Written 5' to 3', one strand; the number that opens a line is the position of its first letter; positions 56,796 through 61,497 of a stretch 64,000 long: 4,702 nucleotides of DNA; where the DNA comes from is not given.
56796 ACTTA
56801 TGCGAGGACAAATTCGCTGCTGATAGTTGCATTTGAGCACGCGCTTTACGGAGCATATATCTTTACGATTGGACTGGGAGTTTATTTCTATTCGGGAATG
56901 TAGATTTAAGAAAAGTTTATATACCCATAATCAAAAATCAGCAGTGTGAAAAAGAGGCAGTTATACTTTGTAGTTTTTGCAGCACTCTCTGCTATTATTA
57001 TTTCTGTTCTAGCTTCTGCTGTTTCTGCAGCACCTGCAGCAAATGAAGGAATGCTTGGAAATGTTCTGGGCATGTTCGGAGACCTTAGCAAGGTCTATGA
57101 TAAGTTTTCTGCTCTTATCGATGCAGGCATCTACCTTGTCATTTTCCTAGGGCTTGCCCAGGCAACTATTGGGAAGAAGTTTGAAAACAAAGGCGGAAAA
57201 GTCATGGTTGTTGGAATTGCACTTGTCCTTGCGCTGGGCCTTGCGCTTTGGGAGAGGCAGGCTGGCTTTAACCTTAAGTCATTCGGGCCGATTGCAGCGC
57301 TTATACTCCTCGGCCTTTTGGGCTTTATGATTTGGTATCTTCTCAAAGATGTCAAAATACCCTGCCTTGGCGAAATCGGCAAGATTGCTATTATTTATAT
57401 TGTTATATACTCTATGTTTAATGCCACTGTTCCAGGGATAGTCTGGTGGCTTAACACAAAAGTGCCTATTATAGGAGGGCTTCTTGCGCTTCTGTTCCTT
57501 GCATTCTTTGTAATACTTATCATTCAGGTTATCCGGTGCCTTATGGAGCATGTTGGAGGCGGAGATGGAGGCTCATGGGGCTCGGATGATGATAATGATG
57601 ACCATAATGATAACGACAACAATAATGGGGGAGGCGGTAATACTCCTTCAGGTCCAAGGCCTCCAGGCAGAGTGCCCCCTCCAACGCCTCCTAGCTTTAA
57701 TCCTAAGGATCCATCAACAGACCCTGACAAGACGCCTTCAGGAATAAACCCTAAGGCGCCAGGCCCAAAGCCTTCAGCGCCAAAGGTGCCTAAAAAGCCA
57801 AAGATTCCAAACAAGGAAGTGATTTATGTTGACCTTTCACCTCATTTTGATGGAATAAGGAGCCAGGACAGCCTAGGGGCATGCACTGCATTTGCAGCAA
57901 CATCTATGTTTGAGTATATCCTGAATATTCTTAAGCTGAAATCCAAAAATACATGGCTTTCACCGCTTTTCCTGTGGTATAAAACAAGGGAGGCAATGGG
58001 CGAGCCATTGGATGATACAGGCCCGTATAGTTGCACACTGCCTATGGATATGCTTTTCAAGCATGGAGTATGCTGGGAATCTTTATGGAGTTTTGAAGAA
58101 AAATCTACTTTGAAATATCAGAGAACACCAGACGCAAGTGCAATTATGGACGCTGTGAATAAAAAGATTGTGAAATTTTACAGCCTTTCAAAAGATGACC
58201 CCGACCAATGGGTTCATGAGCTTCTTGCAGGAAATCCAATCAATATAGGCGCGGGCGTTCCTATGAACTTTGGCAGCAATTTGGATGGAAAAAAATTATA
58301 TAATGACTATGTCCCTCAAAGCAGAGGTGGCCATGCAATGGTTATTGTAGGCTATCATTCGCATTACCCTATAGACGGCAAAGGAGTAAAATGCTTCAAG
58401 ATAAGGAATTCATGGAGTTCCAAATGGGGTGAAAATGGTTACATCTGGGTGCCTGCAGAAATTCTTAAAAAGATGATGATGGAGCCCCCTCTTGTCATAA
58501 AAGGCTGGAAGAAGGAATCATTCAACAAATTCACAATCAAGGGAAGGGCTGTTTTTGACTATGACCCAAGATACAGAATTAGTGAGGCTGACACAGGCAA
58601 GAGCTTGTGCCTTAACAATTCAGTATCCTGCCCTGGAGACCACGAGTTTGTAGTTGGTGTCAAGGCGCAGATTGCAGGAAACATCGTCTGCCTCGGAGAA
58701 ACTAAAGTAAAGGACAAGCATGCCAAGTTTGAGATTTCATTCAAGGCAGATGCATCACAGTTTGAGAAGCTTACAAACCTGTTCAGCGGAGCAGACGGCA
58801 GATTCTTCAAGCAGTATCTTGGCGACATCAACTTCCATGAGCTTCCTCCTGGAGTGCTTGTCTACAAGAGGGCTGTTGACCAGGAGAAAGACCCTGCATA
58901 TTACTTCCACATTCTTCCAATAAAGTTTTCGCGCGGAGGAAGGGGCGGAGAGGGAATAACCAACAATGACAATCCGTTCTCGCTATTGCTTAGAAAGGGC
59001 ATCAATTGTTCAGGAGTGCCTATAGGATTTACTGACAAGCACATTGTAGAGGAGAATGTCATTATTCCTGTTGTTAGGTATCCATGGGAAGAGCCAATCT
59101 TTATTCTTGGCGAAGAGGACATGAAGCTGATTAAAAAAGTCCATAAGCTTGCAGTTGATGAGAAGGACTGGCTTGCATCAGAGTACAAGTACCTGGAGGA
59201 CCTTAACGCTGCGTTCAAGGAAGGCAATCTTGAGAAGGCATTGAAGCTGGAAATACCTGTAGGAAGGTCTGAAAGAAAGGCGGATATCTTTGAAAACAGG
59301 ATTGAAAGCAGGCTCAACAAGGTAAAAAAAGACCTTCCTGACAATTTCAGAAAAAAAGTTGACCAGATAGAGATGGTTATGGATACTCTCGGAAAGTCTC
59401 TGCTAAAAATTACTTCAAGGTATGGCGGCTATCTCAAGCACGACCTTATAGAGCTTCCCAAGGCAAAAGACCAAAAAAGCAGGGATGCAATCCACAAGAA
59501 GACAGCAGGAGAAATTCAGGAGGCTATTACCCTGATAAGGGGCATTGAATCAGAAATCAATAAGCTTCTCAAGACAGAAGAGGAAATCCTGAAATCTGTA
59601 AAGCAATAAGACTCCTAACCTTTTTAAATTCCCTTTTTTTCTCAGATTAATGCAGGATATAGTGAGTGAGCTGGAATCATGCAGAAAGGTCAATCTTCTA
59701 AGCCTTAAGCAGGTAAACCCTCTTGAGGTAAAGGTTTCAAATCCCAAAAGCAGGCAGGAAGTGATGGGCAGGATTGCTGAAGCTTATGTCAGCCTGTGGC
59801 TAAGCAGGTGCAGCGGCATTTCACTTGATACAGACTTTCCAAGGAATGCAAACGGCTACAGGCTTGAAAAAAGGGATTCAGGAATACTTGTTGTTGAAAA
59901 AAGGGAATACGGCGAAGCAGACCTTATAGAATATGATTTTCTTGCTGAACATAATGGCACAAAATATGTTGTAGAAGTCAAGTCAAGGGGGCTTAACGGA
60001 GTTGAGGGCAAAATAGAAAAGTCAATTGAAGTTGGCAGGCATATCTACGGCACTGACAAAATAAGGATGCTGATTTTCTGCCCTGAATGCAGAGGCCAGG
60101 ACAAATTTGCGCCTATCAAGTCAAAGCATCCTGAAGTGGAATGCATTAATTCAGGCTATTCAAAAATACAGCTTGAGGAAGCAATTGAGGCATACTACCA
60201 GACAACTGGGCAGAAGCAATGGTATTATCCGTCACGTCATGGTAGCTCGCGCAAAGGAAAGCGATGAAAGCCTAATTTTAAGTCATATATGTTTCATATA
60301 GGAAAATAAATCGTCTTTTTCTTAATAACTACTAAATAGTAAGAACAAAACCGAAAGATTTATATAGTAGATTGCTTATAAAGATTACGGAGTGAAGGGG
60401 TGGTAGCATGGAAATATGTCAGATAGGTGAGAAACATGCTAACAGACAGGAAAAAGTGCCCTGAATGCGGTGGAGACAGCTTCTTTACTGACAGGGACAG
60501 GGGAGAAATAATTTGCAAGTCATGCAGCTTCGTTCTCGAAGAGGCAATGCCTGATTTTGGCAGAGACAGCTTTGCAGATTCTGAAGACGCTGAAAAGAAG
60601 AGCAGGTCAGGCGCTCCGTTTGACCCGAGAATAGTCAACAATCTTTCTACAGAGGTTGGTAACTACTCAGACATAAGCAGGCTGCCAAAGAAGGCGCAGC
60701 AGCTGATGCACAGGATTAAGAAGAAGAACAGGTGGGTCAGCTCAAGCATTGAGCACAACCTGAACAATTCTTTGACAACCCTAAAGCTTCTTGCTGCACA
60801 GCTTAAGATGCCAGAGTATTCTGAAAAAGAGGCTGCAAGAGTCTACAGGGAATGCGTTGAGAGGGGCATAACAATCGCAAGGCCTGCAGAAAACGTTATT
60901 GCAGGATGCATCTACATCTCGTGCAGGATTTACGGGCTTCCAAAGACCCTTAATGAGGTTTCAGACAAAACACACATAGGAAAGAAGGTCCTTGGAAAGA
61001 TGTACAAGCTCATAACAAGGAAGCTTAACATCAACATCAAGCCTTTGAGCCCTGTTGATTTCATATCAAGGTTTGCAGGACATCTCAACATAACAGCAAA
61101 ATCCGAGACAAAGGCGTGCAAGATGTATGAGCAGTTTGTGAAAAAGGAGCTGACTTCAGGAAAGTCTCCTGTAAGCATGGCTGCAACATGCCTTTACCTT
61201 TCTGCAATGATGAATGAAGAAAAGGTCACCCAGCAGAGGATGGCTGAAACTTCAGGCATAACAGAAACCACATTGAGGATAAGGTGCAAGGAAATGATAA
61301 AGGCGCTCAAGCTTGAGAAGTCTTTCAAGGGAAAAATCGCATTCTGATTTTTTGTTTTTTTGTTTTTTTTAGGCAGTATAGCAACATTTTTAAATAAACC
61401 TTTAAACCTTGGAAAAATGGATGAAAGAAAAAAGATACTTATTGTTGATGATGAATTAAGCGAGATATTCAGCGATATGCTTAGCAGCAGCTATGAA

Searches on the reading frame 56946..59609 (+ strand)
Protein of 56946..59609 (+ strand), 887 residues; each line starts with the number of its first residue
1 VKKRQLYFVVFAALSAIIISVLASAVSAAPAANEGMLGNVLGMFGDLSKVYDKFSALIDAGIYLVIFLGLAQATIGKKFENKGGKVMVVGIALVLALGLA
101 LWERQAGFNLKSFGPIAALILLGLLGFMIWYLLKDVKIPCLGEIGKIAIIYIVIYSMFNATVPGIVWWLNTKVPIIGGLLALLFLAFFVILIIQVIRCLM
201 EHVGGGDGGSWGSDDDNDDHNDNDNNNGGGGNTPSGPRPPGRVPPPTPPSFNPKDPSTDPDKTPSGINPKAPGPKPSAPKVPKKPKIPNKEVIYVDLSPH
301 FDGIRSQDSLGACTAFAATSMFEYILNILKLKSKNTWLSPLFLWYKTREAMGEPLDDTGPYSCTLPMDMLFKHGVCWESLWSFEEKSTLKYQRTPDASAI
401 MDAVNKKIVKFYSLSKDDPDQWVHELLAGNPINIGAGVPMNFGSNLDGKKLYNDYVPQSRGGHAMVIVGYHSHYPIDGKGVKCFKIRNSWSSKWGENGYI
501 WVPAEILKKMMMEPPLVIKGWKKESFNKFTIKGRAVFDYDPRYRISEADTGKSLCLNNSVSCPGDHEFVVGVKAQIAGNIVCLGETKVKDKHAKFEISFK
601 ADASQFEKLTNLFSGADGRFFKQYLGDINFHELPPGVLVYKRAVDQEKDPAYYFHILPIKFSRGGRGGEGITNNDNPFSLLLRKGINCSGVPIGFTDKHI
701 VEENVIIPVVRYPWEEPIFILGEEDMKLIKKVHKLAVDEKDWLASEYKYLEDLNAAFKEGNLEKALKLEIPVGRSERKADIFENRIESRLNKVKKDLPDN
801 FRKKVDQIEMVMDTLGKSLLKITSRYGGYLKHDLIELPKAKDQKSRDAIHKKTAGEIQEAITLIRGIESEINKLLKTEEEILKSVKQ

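Call 98: search_protein_families(library=pfam, proteins=[window:56946-59609:+], max_evalue=0.0001)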
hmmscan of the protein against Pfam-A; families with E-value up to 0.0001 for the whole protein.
window:56946-59609:+ (887 aa): 1 family
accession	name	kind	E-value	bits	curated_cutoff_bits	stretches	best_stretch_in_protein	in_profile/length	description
PF00112.29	Peptidase_C1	-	1.1e-12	48.9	20.7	1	303-504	16-204/220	Papain family cysteine protease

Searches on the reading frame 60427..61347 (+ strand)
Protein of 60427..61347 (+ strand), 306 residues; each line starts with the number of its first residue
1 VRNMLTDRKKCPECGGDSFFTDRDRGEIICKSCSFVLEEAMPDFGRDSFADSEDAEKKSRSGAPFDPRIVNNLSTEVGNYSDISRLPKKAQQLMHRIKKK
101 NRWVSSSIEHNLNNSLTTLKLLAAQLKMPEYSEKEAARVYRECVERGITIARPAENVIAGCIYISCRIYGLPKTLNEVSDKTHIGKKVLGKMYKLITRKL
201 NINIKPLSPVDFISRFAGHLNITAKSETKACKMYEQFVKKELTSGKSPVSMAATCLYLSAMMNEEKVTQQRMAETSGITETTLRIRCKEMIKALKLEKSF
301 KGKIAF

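Call 98: search_protein_families(library=pfam, proteins=[window:60427-61347:+], max_evalue=0.0001)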
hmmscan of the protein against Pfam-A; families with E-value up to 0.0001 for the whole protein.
window:60427-61347:+ (306 aa): 2 families
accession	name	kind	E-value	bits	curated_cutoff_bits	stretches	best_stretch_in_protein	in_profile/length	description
PF00382.24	TFIIB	-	3.5e-35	120.3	23.6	2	207-292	6-91/92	Transcription factor TFIIB repeat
PF08271.17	Zn_Ribbon_TF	-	1.7e-09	37.5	29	1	10-40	2-32/43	TFIIB zinc-binding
